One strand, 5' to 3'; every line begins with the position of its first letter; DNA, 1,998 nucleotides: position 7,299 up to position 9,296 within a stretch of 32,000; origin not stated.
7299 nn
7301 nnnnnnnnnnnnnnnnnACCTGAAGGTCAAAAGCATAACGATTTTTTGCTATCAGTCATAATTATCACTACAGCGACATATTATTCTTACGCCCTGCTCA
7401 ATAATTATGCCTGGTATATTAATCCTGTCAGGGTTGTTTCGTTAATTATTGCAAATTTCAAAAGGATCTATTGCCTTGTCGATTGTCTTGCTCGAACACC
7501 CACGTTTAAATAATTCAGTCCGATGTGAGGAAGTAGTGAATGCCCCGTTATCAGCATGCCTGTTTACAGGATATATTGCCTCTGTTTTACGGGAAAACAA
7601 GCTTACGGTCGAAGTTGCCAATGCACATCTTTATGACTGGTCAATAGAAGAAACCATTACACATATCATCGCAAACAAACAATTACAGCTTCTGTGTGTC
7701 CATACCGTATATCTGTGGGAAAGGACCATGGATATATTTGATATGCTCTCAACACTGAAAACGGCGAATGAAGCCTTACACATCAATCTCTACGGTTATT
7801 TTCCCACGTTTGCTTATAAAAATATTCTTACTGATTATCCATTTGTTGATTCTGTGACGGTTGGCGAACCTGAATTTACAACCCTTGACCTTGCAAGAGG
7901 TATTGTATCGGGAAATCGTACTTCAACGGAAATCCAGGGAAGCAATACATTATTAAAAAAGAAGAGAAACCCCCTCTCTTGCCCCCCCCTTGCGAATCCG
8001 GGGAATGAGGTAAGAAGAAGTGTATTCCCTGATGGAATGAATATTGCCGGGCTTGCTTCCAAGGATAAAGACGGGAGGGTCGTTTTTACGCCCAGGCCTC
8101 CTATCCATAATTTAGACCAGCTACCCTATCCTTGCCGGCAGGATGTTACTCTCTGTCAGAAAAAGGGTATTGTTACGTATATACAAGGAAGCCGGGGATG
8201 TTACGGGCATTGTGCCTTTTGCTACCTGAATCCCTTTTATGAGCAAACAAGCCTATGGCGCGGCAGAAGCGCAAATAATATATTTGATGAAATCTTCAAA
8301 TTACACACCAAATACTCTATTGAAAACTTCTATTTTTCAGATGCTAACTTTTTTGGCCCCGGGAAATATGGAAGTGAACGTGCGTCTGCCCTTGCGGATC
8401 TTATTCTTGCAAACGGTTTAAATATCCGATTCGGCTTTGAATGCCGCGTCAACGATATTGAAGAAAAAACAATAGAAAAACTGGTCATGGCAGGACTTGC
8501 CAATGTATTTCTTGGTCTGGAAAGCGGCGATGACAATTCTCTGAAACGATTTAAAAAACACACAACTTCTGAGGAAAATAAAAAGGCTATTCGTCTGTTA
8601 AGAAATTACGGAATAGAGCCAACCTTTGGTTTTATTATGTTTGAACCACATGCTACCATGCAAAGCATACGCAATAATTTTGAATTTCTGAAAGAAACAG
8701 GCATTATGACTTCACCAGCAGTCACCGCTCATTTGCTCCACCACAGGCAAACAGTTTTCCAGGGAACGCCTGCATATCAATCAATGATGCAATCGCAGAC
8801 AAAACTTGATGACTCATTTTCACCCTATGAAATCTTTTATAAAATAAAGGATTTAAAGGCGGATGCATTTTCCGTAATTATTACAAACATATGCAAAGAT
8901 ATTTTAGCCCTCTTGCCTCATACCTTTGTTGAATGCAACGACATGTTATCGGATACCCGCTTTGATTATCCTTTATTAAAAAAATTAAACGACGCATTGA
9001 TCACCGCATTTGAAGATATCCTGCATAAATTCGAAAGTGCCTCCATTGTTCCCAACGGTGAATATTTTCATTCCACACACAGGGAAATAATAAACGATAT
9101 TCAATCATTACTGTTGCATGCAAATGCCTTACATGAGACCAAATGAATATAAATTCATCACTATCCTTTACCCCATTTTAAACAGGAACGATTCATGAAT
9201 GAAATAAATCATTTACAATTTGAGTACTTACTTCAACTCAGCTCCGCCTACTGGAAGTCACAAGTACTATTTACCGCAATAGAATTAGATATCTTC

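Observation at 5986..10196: ThiC-family gene, class B radical SAM and family-2 O-methyltransferase form a bza-like cluster (anaerobic benzimidazole lower-ligand synthesis)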

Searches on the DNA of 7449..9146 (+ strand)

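Call 52: search_rna_families(sources=[L007, L009, L011, L012, L014, L017, L019], threshold=gathering)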
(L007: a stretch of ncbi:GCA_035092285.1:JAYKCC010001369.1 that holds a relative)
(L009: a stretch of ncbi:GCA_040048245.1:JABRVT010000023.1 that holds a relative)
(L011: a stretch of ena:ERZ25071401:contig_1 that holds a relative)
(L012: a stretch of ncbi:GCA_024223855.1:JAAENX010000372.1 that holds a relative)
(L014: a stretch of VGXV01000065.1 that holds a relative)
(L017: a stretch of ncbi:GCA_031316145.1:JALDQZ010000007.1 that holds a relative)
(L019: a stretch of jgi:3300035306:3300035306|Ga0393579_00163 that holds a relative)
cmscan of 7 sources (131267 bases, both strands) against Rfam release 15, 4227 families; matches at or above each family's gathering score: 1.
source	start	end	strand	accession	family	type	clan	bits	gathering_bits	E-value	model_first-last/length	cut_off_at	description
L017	13909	13981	-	RF00005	tRNA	Gene; tRNA;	CL00001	56.8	29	2.7e-09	1-71/71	no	tRNA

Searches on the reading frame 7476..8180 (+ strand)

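Call 54: search_protein_families(library=pfam, proteins=[window:7476-8180:+], max_evalue=1)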
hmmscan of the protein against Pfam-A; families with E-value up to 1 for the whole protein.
window:7476-8180:+ (235 aa): 1 family
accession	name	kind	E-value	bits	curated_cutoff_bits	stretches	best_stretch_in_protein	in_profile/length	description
PF02310.24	B12-binding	-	0.053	13.8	32.1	1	33-133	19-114/121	B12 binding domain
